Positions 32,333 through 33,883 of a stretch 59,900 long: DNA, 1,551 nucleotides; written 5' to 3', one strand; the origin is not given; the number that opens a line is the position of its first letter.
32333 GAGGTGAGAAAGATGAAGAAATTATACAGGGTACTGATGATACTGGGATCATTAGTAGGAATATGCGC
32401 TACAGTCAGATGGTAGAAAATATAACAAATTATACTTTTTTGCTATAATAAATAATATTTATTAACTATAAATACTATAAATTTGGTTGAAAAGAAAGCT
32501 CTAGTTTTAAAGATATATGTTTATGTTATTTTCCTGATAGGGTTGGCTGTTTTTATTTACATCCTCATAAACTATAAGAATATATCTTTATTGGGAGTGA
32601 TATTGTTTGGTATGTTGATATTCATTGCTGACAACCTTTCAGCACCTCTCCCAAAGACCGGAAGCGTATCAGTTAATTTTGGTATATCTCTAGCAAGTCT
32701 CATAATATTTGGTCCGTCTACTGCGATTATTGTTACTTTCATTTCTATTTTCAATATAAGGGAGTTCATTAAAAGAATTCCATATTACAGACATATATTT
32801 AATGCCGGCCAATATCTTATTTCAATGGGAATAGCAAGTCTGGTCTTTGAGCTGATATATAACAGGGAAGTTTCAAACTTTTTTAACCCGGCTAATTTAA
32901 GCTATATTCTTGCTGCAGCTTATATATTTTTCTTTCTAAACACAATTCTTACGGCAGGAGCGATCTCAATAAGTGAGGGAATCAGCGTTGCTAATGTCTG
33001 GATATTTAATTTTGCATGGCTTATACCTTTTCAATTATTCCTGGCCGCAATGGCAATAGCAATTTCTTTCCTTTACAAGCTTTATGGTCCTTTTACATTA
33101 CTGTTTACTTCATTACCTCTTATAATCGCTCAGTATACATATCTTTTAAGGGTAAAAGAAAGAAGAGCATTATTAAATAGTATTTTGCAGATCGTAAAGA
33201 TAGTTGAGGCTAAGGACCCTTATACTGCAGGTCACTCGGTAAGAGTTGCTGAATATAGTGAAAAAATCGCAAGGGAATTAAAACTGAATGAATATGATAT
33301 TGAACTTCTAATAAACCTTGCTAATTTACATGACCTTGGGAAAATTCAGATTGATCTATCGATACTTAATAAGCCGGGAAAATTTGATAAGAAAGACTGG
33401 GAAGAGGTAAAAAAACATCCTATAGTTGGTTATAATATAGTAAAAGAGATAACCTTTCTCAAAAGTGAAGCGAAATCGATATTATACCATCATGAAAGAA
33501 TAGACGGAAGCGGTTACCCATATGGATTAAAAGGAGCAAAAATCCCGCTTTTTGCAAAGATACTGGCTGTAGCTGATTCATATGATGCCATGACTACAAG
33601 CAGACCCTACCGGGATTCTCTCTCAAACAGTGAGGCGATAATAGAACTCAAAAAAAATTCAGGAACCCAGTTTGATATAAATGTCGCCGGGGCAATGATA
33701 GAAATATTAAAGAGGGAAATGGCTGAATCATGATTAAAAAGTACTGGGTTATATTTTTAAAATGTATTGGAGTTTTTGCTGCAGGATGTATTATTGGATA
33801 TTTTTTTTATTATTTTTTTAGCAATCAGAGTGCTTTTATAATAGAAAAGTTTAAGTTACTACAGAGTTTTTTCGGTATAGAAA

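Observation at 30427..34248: Candidate undescribed module: sORF / CpaE-like ATPase / double-HTH / small membrane proteins / HD-GYP / SpoIIM-like protein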

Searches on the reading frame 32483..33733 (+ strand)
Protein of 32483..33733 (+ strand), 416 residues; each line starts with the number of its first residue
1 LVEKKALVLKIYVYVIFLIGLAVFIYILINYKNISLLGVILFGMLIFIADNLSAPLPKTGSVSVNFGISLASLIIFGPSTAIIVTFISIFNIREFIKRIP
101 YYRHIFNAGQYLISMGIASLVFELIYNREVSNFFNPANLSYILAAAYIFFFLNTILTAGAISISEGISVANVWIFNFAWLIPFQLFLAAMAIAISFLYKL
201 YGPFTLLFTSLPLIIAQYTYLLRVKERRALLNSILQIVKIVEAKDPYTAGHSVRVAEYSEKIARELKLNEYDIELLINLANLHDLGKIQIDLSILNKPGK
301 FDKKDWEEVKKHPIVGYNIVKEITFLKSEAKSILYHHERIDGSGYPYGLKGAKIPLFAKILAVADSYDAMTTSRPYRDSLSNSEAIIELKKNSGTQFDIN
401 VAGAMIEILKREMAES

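Call 3: search_protein_families(library=pfam, proteins=[window:32483-33733:+], max_evalue=0.1)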
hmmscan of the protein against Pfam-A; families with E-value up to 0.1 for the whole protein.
window:32483-33733:+ (416 aa): 6 families
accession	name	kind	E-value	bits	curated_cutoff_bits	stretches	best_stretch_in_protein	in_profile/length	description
PF13487.12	HD_5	-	7.9e-35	120.5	27.2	1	238-401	4-170/170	HD domain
PF01966.28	HD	-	1.1e-21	77.7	22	1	249-370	2-116/116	HD domain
PF20972.2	MASE9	-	3.5e-05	24.2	24.3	1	15-218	16-193/203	MASE9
PF24391.1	HD-CE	-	0.001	19.3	27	1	249-310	9-82/263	HD-CE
PF08668.18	HDOD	-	0.063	13.2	22.9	1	249-290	96-135/196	HDOD domain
PF23009.1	UBC_like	-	0.08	13.3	27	0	252-292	2-42/85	Ubiquitin conjugating domain-like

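Call 9: search_protein_families(library=ncbifam, proteins=[window:32483-33733:+], max_evalue=0.1)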
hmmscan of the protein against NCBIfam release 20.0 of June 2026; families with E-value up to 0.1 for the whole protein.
window:32483-33733:+ (416 aa): 7 families
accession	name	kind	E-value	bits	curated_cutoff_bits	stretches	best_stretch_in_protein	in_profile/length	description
NF053512.1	nitric_RR_NosR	exception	7.7e-36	124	400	1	227-413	171-358/422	response regulator c-di-GMP phosphodiesterase, NosR family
TIGR00277.1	HDIG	domain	4.6e-07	29.6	27.6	1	248-338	5-83/84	HDIG domain-containing metalloprotein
NF045665.1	NTPtran_DVU1551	equivalog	0.00075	18.6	315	1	217-289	185-261/359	DVU_1551 family NTP transferase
TIGR00295.1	TIGR00295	hypoth_equivalog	0.013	15.2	172.35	1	245-288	11-56/164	TIGR00295 family protein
TIGR01596.1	cas3_HD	equivalog_domain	0.014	15.5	43.45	1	251-338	4-102/178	CRISPR-associated endonuclease Cas3''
TIGR02621.3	cas3_GSU0051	exception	0.039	12.7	400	1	250-288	673-711/854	type I-G CRISPR-associated helicase/endonuclease Cas3g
NF002326.0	PRK01286.1-1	equivalog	0.073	12.4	390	0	250-287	71-105/379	deoxyguanosinetriphosphate triphosphohydrolase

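Call 70: find_homologous_proteins(query=window:32483-33733:+, max_evalue=1e-10)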
Query window:32483-33733:+ (416 aa): 5738 proteins with E <= 1e-10 among 8000 candidates; the best 120 are listed.
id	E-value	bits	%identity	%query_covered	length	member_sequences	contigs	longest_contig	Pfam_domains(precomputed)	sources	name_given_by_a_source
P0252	1.4e-261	885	100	100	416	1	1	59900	PF13487.13,PF01966.29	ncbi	-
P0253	6.5e-261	883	100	100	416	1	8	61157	PF13487.13,PF01966.29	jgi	jgi:putative nucleotidyltransferase with HDIG domain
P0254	4.2e-249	844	94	100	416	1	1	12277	PF20972.3,PF13487.13,PF01966.29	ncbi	-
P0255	9.3e-249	843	93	100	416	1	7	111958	PF20972.3,PF13487.13,PF01966.29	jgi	jgi:putative nucleotidyltransferase with HDIG domain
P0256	1.7e-240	816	90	100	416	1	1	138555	PF20972.3,PF13487.13,PF01966.29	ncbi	-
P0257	3.6e-240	815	89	100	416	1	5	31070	PF20972.3,PF13487.13,PF01966.29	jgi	jgi:putative nucleotidyltransferase with HDIG domain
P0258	1.1e-217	741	81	100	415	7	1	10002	PF20972.3,PF13487.13,PF01966.29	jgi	-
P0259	7.2e-216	735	80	99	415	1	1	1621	PF20972.3,PF13487.13,PF01966.29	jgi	jgi:HD-GYP domain-containing protein (c-di-GMP phosphodiesterase class II)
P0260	3.7e-215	732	79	100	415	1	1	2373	PF20972.3,PF13487.13,PF01966.29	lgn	-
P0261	5.7e-215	732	79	100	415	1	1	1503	PF20972.3,PF13487.13,PF01966.29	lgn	-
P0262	6.4e-215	732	79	100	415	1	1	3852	PF20972.3,PF13487.13,PF01966.29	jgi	-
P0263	8.9e-215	731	80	100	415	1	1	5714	PF20972.3,PF13487.13,PF01966.29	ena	-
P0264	1.9e-214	730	80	100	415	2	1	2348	PF20972.3,PF13487.13,PF01966.29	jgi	-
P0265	5.2e-214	729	80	100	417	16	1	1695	PF20972.3,PF13487.13,PF01966.29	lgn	-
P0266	5.4e-213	725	79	100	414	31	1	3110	PF20972.3,PF13487.13,PF01966.29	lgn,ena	-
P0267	6.3e-213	725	78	100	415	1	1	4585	PF20972.3,PF13487.13,PF01966.29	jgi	-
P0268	1.1e-212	724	79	100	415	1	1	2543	PF20972.3,PF13487.13,PF01966.29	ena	-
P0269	4.1e-212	722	78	100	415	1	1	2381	PF20972.3,PF13487.13,PF01966.29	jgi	jgi:HD-GYP domain-containing protein (c-di-GMP phosphodiesterase class II)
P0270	1.3e-211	721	79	100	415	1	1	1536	PF20972.3,PF13487.13,PF01966.29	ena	-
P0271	2.3e-211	720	78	100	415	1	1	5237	PF20972.3,PF13487.13,PF01966.29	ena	-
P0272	2.9e-211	720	78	100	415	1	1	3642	PF20972.3,PF13487.13,PF01966.29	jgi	-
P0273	5.5e-211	719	82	95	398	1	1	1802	PF20972.3,PF13487.13,PF01966.29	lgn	-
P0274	6.2e-211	718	78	99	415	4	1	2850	PF20972.3,PF13487.13,PF01966.29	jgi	-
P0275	9.6e-211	718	78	100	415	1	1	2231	PF20972.3,PF13487.13,PF01966.29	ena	-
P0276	2.4e-210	717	77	100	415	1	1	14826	PF20972.3,PF13487.13,PF01966.29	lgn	-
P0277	1.3e-209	714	78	100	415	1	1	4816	PF20972.3,PF13487.13,PF01966.29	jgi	-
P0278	1.4e-209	714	75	100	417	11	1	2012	PF20972.3,PF13487.13,PF01966.29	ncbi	-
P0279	2.3e-209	713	78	100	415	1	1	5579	PF20972.3,PF13487.13,PF01966.29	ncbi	-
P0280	3.3e-209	713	78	100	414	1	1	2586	PF20972.3,PF13487.13,PF01966.29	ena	-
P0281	3.4e-209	713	77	100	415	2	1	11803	PF20972.3,PF13487.13,PF01966.29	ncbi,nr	ncbi:MAG: HD domain-containing protein [Actinomycetia bacterium]|nr:HD domain-containing protein [Ac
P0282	4.2e-209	712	78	100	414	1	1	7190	PF20972.3,PF13487.13,PF01966.29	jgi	-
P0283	1.5e-208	711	78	100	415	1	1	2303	PF20972.3,PF13487.13,PF01966.29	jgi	-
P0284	2.2e-208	710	76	100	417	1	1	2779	PF20972.3,PF13487.13,PF01966.29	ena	-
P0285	2.4e-208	710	78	100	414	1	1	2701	PF20972.3,PF13487.13,PF01966.29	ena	-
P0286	2.9e-208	710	77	99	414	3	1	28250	PF20972.3,PF13487.13,PF01966.29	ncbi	-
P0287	1.6e-207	707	77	100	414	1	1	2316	PF20972.3,PF13487.13,PF01966.29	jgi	-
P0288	2.9e-207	706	77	99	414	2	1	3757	PF20972.3,PF13487.13,PF01966.29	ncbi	-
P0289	4.2e-207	706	76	99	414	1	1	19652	PF20972.3,PF13487.13,PF01966.29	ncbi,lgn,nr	ncbi:MAG: HD-GYP domain-containing protein [Actinobacteria bacterium]|nr:HD-GYP domain-containing pr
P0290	2.7e-206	703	77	100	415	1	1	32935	PF20972.3,PF13487.13,PF01966.29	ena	-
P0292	4.6e-206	702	76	100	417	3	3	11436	PF20972.3,PF13487.13,PF01966.29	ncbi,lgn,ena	-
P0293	2.1e-203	694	76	99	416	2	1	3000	PF20972.3,PF13487.13,PF01966.29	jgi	jgi:putative nucleotidyltransferase with HDIG domain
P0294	7.0e-202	689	73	99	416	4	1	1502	PF20972.3,PF13487.13,PF01966.29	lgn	-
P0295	3.9e-201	686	76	99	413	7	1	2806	PF20972.3,PF13487.13,PF01966.29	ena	-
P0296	2.8e-197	674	73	99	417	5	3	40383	PF20972.3,PF13487.13,PF01966.29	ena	-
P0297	5.5e-197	673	74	97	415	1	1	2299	PF20972.3,PF13487.13,PF01966.29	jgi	-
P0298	5.7e-197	673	74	98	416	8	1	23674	PF20972.3,PF13487.13,PF01966.29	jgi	-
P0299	3.1e-195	667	72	99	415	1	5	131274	PF20972.3,PF13487.13,PF01966.29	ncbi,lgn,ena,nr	ncbi:hypothetical protein ES705_01114 [subsurface metagenome]|nr:HD domain-containing protein [Clost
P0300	3.6e-195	667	71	99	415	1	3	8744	PF20972.3,PF13487.13,PF01966.29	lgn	-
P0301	4.0e-195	666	71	99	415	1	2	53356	PF20972.3,PF13487.13,PF01966.29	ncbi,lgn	ncbi:hypothetical protein ES703_21686 [subsurface metagenome]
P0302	4.9e-195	666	72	97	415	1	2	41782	PF20972.3,PF13487.13,PF01966.29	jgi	-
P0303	1.2e-194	665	71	99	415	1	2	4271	PF20972.3,PF13487.13,PF01966.29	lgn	-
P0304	1.3e-194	665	71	99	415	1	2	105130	PF20972.3,PF13487.13,PF01966.29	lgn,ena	-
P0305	1.4e-194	665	72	97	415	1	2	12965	PF20972.3,PF13487.13,PF01966.29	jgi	-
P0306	1.4e-194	665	71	99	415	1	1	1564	PF20972.3,PF13487.13,PF01966.29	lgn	-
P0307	1.5e-194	665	72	97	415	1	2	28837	PF20972.3,PF13487.13,PF01966.29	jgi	-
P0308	1.6e-194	664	71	99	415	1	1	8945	PF20972.3,PF13487.13,PF01966.29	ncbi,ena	-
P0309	1.7e-194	664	71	99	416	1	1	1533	PF20972.3,PF13487.13,PF01966.29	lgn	-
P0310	1.9e-194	664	72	97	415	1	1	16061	PF20972.3,PF13487.13,PF01966.29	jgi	-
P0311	4.3e-194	663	71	99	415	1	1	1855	PF20972.3,PF13487.13,PF01966.29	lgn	-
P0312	5.2e-194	663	73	97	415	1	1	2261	PF20972.3,PF13487.13,PF01966.29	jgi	-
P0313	6.5e-194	662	73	98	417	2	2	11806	PF20972.3,PF13487.13,PF01966.29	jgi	-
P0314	1.0e-193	662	71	99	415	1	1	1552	PF20972.3,PF13487.13,PF01966.29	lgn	-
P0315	2.4e-193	661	71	99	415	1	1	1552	PF20972.3,PF13487.13,PF01966.29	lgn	-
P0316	3.3e-193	660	71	97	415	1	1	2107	PF20972.3,PF13487.13,PF01966.29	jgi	-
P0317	4.4e-193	660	71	99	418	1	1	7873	PF20972.3,PF13487.13,PF01966.29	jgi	jgi:putative nucleotidyltransferase with HDIG domain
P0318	7.4e-193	659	70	99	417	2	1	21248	PF20972.3,PF13487.13,PF01966.29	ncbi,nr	ncbi:MAG: HD-GYP domain-containing protein [Actinobacteria bacterium]|nr:HD-GYP domain-containing pr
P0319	9.6e-193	659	71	97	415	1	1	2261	PF20972.3,PF13487.13,PF01966.29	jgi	-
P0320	1.1e-192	658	70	100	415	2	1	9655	PF20972.3,PF13487.13,PF01966.29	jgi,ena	-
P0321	1.3e-192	658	71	99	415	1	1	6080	PF20972.3,PF13487.13,PF01966.29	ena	-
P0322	3.2e-192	657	70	99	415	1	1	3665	PF20972.3,PF13487.13,PF01966.29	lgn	-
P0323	7.2e-192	656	70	99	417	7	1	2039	PF20972.3,PF13487.13,PF01966.29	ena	-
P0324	1.1e-191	655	70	99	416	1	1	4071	PF20972.3,PF13487.13,PF01966.29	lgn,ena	-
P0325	1.3e-191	655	71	97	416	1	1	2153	PF20972.3,PF13487.13,PF01966.29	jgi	-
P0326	1.9e-191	654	69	99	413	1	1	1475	PF20972.3,PF13487.13,PF01966.29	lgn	-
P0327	5.5e-191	653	71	97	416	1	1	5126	PF20972.3,PF13487.13,PF01966.29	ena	-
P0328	6.3e-191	653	71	97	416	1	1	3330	PF20972.3,PF13487.13,PF01966.29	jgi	-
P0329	8.2e-191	652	70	99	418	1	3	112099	PF20972.3,PF13487.13,PF01966.29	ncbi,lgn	-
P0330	9.9e-191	652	70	99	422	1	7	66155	PF20972.3,PF13487.13,PF01966.29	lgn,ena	-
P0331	1.1e-190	652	69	99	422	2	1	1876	PF20972.3,PF13487.13,PF01966.29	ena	-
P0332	1.4e-190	651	70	98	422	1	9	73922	PF20972.3,PF13487.13,PF01966.29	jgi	-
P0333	1.9e-190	651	71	97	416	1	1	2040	PF20972.3,PF13487.13,PF01966.29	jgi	-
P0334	2.1e-190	651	68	99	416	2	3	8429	PF20972.3,PF13487.13,PF01966.29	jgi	-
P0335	3.2e-190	650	72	99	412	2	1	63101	PF20972.3,PF13487.13,PF01966.29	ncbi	-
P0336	4.7e-190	650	69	99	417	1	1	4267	PF20972.3,PF13487.13,PF01966.29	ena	-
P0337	5.3e-190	650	69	99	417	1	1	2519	PF20972.3,PF13487.13,PF01966.29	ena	-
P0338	1.3e-189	648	68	100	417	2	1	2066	PF20972.3,PF13487.13,PF01966.29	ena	-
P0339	1.5e-189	648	69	99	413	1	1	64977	PF20972.3,PF13487.13,PF01966.29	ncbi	ncbi:MAG: HD-GYP domain-containing protein [Actinomycetota bacterium]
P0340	1.6e-189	648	73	97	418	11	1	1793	PF20972.3,PF13487.13,PF01966.29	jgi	-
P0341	1.7e-189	648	69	99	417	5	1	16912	PF20972.3,PF13487.13,PF01966.29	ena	-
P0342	8.5e-189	646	70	99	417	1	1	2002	PF20972.3,PF13487.13,PF01966.29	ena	-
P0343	9.9e-189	645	69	98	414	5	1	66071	PF20972.3,PF13487.13,PF01966.29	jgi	-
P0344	3.4e-188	644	69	100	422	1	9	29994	PF20972.3,PF13487.13,PF01966.29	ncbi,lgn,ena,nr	ncbi:MAG: HD-GYP domain-containing protein [Actinobacteria bacterium]|nr:HD-GYP domain-containing pr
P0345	4.5e-188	643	69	98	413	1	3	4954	PF20972.3,PF13487.13,PF01966.29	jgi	-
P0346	5.4e-188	643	68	100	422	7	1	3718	PF20972.3,PF13487.13,PF01966.29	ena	-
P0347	6.0e-188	643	69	99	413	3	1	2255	PF20972.3,PF13487.13,PF01966.29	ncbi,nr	ncbi:MAG: HD domain-containing protein [Actinobacteria bacterium]|nr:HD domain-containing protein [A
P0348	7.5e-188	642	68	99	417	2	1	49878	PF20972.3,PF13487.13,PF01966.29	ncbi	-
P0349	9.1e-188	642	68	99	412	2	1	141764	PF20972.3,PF13487.13,PF01966.29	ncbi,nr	ncbi:MAG: HD-GYP domain-containing protein [Actinomycetota bacterium]|nr:HD-GYP domain-containing pr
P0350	9.7e-188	642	69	99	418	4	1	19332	PF20972.3,PF13487.13,PF01966.29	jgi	-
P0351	1.2e-187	642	68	99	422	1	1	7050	PF20972.3,PF13487.13,PF01966.29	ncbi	-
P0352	1.6e-187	641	70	95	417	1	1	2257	PF20972.3,PF13487.13,PF01966.29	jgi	-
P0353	1.6e-187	641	75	91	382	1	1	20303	PF20972.3,PF13487.13,PF01966.29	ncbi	ncbi:hypothetical protein ES707_01789 [subsurface metagenome]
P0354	2.2e-187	641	68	100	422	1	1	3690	PF20972.3,PF13487.13,PF01966.29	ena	-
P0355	3.1e-187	640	71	97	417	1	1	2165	PF20972.3,PF13487.13,PF01966.29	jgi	-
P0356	4.0e-187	640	68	100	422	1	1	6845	PF20972.3,PF13487.13,PF01966.29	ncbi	-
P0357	4.4e-187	640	71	96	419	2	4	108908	PF20972.3,PF13487.13,PF01966.29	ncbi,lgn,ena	-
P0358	6.6e-186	636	70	99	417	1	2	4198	PF20972.3,PF13487.13,PF01966.29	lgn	-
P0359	1.2e-185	635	69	99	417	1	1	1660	PF20972.3,PF13487.13,PF01966.29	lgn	-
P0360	2.4e-185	634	68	97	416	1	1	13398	PF20972.3,PF13487.13,PF01966.29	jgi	-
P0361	2.8e-185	634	68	99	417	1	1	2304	PF20972.3,PF13487.13,PF01966.29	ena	-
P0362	3.1e-185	634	68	98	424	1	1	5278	PF20972.3,PF13487.13,PF01966.29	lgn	-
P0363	7.1e-185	633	68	99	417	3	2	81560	PF20972.3,PF13487.13,PF01966.29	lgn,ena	-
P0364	7.2e-185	633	69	98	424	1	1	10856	PF20972.3,PF13487.13,PF01966.29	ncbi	-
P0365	1.4e-184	632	72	93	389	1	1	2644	PF20972.3,PF13487.13,PF01966.29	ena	-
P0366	1.5e-184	632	72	93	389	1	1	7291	PF20972.3,PF13487.13,PF01966.29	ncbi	-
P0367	3.2e-184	631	68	96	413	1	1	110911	PF20972.3,PF13487.13,PF01966.29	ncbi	-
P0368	5.2e-184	630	67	99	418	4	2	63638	PF20972.3,PF13487.13,PF01966.29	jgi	-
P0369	6.3e-184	630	68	99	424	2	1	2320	PF20972.3,PF13487.13,PF01966.29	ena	-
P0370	8.5e-184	629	66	100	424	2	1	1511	PF20972.3,PF13487.13,PF01966.29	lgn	-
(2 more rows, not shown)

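Call 84: search_solved_structures(query=window:32483-33733:+, max_evalue=0.00001, show_alignments=1)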
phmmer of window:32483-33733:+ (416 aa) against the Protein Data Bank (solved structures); distinct sequences matched with E-value up to 0.00001: 5.
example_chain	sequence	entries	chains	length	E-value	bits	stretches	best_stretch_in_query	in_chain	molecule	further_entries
5z7c_A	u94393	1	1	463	8.4e-42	146.8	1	236-405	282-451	3'3'-cGAMP-specific phosphodiesterase 3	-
4mcw_A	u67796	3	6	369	1.9e-35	125.9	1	224-400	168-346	Metal dependent phosphohydrolase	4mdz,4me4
9rbz_A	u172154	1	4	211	2.3e-26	96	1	225-410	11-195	HD domain/sensory box protein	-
9rc0_A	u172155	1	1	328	6.5e-26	94.5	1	225-410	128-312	HD domain/sensory box protein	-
4r8z_A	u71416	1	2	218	2.4e-21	79.5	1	267-408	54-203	Cyclic di-GMP phosphodiesterase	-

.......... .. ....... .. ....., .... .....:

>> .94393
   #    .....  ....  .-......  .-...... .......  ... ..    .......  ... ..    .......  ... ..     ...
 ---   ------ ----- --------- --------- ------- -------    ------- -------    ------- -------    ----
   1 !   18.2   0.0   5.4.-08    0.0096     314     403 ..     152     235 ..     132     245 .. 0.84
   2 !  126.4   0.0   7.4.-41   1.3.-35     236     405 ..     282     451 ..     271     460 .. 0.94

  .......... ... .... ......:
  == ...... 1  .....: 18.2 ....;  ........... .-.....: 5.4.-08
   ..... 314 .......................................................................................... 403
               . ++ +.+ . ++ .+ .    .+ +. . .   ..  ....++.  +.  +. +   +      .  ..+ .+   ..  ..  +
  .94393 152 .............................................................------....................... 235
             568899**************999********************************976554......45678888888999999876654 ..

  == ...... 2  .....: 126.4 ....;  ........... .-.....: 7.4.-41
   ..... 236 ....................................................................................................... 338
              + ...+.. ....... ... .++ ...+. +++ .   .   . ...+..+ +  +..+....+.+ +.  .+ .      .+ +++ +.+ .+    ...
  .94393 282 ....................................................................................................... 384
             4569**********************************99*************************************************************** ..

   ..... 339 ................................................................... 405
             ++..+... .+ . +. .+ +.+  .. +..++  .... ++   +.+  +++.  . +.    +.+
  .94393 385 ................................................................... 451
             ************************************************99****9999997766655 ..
